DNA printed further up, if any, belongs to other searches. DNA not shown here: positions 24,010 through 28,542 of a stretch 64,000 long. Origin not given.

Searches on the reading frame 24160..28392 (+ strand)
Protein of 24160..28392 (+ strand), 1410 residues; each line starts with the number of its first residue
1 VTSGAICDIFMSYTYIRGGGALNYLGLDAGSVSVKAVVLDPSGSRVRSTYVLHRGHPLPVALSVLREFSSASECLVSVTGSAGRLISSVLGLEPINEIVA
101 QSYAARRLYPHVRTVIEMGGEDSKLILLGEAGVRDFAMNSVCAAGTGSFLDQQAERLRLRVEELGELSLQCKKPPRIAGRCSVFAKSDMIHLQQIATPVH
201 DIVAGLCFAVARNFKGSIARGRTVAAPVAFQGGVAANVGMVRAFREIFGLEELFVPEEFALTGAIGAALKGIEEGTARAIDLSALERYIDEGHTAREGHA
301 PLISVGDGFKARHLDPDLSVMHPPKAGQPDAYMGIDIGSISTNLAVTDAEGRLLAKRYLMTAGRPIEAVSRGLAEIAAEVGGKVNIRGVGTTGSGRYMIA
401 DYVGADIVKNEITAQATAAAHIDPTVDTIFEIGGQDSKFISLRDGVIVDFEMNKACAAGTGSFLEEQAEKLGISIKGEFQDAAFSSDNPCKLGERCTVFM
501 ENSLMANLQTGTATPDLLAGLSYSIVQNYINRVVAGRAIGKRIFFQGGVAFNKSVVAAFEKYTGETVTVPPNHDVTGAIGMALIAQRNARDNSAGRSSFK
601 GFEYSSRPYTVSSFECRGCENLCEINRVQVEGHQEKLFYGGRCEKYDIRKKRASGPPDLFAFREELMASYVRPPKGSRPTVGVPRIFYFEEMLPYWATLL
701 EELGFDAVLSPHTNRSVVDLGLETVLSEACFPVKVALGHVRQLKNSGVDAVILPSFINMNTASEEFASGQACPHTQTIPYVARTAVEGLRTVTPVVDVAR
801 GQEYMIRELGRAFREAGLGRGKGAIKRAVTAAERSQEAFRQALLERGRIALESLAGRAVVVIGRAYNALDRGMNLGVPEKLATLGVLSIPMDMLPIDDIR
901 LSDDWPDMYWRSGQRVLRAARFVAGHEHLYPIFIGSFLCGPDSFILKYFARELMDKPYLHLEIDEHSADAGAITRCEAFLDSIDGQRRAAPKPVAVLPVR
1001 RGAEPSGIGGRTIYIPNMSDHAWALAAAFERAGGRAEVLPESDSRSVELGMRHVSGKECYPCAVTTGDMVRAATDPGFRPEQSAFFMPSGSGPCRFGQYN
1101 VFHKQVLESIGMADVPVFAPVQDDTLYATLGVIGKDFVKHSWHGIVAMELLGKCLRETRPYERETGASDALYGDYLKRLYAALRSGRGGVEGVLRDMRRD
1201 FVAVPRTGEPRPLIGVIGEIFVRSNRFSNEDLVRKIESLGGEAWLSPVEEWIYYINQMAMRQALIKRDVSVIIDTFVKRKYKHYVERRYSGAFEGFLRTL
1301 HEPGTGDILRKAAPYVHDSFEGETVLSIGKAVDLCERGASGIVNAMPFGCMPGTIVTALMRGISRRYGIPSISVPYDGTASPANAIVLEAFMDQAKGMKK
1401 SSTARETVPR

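Call 35: search_protein_families(library=pfam, proteins=[window:24160-28392:+], max_evalue=0.001)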
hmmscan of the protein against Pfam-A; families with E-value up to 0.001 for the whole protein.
window:24160-28392:+ (1410 aa): 2 families
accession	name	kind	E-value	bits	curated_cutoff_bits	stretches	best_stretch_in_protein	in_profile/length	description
PF01869.26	BcrAD_BadFG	-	2.3e-71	240.9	31.5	2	334-585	2-271/271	BadF/BadG/BcrA/BcrD ATPase family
PF09989.15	DUF2229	-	6.9e-53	179.9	29.4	1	680-894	1-218/218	CoA enzyme activase uncharacterised domain (DUF2229)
